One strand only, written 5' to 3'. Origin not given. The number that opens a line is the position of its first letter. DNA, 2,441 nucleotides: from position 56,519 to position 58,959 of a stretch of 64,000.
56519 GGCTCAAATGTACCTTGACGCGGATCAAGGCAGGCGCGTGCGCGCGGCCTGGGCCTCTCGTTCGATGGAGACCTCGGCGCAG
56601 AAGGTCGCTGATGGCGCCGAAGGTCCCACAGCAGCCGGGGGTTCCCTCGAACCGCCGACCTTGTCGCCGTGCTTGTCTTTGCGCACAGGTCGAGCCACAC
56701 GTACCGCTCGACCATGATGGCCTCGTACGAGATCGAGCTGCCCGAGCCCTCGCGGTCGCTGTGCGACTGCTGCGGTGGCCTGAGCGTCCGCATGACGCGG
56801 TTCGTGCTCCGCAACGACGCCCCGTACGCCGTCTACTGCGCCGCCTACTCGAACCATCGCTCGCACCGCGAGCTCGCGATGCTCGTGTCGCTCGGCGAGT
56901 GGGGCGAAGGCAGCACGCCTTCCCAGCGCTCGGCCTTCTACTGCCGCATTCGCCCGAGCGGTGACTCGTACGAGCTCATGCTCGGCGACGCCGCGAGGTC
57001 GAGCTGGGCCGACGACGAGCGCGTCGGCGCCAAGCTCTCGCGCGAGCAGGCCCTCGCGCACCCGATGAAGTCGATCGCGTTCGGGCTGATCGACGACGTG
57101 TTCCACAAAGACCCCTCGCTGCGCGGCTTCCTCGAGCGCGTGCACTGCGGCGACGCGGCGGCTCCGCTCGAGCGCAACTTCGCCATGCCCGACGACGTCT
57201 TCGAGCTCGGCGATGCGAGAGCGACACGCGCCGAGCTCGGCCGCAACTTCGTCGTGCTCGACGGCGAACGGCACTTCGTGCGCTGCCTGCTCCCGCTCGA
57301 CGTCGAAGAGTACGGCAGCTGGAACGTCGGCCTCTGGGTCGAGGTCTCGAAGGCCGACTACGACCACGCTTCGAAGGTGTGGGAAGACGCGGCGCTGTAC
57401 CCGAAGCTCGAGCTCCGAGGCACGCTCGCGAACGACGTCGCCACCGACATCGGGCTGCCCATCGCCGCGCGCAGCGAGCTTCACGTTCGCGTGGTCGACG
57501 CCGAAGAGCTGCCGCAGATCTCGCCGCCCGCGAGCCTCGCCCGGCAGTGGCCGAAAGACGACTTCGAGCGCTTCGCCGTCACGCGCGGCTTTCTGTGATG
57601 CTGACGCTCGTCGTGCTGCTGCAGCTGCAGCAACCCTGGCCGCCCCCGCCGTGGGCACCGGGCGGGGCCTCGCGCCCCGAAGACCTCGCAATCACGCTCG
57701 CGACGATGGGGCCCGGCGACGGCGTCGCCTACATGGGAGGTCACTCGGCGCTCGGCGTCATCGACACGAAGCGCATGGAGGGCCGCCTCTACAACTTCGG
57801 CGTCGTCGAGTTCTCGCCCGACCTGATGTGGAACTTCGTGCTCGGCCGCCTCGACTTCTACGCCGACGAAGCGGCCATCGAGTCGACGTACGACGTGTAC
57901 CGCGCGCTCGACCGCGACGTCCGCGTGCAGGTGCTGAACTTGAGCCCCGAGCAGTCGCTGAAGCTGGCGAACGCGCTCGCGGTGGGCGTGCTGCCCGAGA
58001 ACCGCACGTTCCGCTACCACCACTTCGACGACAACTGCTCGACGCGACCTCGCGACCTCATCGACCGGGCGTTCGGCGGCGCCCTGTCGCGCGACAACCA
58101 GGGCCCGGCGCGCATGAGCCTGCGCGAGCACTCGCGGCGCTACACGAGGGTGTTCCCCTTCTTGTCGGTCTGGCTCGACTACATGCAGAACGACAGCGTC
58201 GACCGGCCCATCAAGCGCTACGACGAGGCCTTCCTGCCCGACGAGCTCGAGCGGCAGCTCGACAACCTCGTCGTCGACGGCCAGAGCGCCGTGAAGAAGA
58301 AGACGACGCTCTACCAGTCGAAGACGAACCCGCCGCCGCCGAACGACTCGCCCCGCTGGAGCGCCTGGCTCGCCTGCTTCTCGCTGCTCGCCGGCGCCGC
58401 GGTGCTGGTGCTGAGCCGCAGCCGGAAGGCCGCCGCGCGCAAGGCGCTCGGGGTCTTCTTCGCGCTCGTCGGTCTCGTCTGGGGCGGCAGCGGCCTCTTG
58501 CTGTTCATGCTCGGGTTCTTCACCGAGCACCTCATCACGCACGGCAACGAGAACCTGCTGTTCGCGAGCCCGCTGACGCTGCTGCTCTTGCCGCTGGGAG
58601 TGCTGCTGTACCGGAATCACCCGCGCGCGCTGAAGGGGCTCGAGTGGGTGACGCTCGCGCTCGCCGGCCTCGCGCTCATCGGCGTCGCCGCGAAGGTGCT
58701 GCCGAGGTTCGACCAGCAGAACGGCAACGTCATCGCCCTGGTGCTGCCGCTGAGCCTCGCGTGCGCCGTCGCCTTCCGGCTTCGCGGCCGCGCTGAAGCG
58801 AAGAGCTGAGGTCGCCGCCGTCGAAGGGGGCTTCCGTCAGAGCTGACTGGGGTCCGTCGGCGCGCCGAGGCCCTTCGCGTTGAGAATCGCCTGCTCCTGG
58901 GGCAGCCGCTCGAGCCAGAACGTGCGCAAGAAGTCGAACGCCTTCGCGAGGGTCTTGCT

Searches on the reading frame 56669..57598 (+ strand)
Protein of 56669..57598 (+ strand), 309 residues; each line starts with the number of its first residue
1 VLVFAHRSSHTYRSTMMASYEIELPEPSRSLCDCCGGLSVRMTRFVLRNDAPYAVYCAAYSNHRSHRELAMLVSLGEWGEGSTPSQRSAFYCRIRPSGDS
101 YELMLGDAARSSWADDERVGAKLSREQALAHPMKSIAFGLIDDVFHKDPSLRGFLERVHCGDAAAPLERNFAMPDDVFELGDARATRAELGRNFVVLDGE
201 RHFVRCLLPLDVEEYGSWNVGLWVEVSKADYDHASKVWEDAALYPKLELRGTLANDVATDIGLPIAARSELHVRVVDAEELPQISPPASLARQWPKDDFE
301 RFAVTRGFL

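Call 3: search_protein_families(library=pfam, proteins=[window:56669-57598:+], max_evalue=0.01)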
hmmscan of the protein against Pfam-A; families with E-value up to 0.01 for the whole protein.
window:56669-57598:+ (309 aa): 1 family
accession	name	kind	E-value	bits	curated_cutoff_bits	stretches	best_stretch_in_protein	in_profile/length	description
PF09965.14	DUF2199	-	2.1e-12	47.7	25.7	1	166-259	13-107/146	Uncharacterized protein conserved in bacteria (DUF2199)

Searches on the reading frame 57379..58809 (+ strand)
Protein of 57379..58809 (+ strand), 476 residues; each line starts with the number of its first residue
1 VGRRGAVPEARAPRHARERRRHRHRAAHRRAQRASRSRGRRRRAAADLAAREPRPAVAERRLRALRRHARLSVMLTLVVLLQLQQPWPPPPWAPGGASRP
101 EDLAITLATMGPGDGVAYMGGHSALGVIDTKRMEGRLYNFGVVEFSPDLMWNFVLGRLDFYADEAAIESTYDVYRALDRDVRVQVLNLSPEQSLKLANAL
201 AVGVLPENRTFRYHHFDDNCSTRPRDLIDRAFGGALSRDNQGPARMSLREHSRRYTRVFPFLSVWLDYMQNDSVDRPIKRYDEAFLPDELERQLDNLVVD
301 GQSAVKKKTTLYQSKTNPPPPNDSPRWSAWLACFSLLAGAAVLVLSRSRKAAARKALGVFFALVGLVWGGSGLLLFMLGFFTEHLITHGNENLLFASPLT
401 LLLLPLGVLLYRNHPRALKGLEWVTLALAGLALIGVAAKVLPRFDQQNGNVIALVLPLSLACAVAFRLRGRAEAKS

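Call 3: search_protein_families(library=pfam, proteins=[window:57379-58809:+], max_evalue=0.01)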
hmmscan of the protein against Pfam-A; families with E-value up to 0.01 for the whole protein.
window:57379-58809:+ (476 aa): 3 families
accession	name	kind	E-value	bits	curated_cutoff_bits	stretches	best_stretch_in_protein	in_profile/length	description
PF13387.12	Lnb_N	-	8.7e-20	71.4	22.2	1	99-244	10-166/175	Lnb N-terminal periplasmic domain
PF25221.1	5TMH_Lnb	-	1e-08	35.7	25.2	1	332-464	11-133/144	Lnb transmembrane domain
PF01757.29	Acyl_transf_3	-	0.0042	16.6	31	1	316-465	115-259/326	Acyltransferase domain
